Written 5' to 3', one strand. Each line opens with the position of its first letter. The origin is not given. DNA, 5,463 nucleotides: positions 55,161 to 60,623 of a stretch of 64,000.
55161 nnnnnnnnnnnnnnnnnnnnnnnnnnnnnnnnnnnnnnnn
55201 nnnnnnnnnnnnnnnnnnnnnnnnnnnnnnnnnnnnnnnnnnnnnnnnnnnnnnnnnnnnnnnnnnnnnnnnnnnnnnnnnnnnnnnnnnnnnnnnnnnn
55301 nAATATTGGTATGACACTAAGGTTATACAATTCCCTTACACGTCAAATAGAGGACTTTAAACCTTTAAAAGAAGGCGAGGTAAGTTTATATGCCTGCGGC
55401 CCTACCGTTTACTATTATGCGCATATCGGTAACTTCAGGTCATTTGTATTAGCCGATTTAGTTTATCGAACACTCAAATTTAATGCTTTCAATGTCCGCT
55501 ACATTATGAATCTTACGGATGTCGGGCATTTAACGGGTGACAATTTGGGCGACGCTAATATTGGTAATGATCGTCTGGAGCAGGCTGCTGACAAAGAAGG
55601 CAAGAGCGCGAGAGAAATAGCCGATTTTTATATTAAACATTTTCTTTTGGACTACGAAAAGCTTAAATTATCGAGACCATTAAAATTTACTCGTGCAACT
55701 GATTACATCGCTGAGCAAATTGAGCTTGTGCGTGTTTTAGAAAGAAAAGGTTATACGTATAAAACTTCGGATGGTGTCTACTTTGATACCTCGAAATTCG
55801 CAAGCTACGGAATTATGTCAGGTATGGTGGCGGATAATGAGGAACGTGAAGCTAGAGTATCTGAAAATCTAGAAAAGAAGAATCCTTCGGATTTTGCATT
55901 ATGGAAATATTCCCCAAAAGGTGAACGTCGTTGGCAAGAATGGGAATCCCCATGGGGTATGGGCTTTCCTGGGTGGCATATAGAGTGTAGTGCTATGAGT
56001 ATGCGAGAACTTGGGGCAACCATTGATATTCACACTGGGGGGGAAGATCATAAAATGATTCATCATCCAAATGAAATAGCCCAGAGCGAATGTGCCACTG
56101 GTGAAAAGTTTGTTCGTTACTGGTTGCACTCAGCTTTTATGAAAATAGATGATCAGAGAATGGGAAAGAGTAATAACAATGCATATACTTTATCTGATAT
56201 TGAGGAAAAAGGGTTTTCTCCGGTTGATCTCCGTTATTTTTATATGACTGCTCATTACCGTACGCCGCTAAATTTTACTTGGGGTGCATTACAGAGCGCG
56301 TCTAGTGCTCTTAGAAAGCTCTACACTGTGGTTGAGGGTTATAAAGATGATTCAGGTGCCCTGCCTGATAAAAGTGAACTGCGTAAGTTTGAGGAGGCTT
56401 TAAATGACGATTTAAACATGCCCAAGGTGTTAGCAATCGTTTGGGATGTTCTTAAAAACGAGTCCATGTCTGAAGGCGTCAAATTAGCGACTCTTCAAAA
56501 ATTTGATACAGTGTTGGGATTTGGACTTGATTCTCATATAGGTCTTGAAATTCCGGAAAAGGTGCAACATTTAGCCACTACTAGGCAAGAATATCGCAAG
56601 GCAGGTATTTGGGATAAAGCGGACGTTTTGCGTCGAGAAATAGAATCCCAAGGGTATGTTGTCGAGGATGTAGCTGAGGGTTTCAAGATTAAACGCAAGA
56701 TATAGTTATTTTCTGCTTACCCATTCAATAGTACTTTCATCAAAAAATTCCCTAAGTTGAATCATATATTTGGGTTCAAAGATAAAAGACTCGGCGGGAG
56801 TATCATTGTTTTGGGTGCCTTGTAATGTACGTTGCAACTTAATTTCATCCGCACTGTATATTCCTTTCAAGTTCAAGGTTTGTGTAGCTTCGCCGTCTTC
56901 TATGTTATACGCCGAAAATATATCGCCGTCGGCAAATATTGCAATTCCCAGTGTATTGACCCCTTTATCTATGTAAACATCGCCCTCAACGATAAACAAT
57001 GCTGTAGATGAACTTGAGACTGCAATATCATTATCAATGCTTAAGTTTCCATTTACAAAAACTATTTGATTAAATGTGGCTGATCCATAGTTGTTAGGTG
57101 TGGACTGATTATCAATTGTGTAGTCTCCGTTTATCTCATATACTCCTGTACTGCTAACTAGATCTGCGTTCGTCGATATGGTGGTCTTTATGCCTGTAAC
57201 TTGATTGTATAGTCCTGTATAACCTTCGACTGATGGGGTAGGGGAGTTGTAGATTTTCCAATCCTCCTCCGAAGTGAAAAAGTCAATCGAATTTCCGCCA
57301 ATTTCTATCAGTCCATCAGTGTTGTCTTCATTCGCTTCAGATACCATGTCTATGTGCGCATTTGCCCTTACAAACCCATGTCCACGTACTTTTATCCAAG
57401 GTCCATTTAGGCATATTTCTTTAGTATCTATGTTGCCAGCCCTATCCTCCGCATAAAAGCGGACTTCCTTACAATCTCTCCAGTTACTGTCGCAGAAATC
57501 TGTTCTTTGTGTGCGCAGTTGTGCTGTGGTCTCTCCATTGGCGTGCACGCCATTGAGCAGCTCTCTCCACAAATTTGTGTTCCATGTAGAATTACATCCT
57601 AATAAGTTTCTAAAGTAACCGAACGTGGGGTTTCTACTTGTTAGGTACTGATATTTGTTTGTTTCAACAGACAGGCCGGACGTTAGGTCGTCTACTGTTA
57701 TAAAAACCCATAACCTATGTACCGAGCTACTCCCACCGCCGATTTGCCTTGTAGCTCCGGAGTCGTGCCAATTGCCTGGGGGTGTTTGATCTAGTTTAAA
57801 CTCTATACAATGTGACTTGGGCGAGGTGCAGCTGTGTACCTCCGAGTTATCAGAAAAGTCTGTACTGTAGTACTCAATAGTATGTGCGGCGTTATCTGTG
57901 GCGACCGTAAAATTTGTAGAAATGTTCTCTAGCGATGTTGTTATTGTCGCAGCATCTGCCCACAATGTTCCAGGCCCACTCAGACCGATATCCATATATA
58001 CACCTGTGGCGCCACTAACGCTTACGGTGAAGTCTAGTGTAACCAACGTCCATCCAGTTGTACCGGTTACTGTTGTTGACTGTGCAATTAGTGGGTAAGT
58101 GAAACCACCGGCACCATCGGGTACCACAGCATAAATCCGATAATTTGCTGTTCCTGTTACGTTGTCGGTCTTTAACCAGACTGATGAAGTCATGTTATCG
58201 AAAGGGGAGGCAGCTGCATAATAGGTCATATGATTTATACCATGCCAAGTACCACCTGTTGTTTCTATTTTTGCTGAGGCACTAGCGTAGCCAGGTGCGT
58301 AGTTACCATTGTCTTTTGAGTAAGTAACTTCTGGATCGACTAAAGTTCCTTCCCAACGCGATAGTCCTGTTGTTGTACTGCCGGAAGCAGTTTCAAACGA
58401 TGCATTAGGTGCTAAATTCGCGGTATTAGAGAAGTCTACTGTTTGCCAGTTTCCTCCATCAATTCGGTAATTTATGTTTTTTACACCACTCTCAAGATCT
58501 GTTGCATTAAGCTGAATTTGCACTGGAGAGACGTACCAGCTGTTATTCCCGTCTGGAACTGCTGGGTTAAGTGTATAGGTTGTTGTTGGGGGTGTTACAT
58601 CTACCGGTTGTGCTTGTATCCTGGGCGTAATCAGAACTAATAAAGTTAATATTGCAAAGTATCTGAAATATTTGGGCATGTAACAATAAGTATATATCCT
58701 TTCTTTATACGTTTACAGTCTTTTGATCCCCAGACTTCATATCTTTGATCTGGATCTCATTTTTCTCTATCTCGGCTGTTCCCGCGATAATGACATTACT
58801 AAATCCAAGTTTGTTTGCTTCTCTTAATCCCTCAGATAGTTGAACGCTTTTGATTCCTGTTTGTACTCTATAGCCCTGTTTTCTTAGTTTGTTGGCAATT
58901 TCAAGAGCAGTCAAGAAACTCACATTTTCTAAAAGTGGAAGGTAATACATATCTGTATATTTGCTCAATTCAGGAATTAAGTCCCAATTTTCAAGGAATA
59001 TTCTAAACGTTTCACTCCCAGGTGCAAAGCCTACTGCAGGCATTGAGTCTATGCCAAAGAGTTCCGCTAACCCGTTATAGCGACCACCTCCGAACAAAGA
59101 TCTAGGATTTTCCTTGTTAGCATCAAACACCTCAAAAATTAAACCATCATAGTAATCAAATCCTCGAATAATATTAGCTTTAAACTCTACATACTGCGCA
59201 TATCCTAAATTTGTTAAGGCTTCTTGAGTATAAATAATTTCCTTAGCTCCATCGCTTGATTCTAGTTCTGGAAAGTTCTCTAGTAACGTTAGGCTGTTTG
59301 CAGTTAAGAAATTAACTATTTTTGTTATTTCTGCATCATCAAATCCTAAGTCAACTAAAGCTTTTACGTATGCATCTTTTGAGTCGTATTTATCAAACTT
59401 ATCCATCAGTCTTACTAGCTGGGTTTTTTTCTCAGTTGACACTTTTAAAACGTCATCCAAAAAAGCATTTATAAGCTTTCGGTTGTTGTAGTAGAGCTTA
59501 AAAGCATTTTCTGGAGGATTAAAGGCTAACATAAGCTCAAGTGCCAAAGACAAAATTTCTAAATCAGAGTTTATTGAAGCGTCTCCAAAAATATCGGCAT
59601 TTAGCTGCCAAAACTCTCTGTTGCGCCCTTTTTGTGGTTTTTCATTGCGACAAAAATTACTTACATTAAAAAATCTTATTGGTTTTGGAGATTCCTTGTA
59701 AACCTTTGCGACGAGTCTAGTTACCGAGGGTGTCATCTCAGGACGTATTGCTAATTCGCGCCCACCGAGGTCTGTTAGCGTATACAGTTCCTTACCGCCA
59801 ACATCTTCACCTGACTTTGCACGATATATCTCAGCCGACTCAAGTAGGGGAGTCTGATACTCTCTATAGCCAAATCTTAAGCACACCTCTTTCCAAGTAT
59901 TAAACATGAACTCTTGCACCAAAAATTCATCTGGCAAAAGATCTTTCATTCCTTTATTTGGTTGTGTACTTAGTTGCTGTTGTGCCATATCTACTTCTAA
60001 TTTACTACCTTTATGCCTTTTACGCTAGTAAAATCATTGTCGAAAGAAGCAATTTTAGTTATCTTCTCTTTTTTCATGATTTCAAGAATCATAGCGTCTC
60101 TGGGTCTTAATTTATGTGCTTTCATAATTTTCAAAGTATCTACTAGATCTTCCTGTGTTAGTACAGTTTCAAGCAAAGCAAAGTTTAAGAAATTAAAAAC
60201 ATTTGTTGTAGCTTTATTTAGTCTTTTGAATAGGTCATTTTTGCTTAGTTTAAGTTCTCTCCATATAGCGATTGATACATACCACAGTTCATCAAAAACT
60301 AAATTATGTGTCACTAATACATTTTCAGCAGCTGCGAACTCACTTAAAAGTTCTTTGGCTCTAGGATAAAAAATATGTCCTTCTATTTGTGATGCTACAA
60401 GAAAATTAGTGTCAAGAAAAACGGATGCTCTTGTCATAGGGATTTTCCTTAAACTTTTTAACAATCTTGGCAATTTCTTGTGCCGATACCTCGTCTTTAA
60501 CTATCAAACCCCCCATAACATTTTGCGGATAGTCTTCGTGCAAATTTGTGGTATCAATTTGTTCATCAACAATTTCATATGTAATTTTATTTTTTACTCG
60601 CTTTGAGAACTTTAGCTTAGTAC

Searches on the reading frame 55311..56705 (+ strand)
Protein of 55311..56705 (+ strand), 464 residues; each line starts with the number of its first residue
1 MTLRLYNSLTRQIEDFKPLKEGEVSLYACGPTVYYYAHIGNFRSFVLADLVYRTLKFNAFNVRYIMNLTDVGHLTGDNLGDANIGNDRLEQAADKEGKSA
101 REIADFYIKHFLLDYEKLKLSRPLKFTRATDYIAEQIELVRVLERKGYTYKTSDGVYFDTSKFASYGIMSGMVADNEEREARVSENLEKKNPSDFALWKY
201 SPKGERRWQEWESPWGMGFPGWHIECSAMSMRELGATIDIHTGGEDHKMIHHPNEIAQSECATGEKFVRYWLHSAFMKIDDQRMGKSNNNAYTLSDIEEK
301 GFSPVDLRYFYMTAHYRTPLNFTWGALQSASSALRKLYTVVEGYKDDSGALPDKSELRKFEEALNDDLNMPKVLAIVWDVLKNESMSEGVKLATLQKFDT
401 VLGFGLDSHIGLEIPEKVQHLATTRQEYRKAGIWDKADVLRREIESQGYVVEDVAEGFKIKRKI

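Call 80: search_protein_families(library=pfam, proteins=[window:55311-56705:+], max_evalue=0.001)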
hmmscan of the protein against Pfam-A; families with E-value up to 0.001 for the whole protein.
window:55311-56705:+ (464 aa): 5 families
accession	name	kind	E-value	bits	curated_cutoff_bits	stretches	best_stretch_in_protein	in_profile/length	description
PF01406.26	tRNA-synt_1e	-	8.6e-92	308.2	27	1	16-331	2-300/301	tRNA synthetases class I (C) catalytic domain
PF09334.17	tRNA-synt_1g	-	4e-09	36.2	20.1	1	37-162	14-126/391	tRNA synthetases class I (M)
PF09190.17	DALR_2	-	0.00018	22.4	22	1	359-382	1-24/57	DALR domain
PF01921.24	tRNA-synt_1f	-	0.00026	20.5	27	0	22-73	21-72/360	tRNA synthetases class I (K)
PF23493.1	CysS_C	-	0.00072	20.1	23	1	413-454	3-44/51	Cysteinyl-tRNA ligase anticodon binding domain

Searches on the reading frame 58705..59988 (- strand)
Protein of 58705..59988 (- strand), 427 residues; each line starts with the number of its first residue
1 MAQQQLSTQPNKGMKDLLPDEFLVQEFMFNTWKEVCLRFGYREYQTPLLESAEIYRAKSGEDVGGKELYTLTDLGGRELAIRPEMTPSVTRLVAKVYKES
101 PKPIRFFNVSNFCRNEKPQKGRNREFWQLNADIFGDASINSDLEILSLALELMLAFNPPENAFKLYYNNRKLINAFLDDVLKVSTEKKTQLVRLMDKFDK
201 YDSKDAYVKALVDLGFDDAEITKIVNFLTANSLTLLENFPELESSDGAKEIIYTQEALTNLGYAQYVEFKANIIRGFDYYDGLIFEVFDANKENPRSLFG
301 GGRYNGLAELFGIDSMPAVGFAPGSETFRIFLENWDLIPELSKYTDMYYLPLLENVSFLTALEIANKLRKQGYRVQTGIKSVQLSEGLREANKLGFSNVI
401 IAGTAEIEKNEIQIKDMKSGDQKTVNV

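Call 25: search_protein_families(library=pfam, proteins=[window:58705-59988:-], max_evalue=0.001)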
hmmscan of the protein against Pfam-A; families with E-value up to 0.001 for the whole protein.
window:58705-59988:- (427 aa): 3 families
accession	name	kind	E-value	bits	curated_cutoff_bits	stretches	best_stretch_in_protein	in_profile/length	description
PF13393.11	tRNA-synt_His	-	5.6e-41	141.2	25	1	13-322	1-302/308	Histidyl-tRNA synthetase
PF03129.25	HGTP_anticodon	-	3.4e-08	34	21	1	360-426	17-83/94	Anticodon binding domain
PF00587.30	tRNA-synt_2b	-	1.6e-07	32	29.3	1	69-142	1-80/179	tRNA synthetase class II core domain (G, H, P, S and T)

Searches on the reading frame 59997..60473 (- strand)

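Call 80: search_protein_families(library=pfam, proteins=[window:59997-60473:-], max_evalue=0.001)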
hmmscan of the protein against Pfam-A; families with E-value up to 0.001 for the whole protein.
window:59997-60473:- (158 aa): 1 family
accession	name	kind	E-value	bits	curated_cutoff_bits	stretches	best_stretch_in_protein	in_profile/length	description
PF01850.27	PIN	-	4.5e-15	56.8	23.6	1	18-152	1-118/120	PIN domain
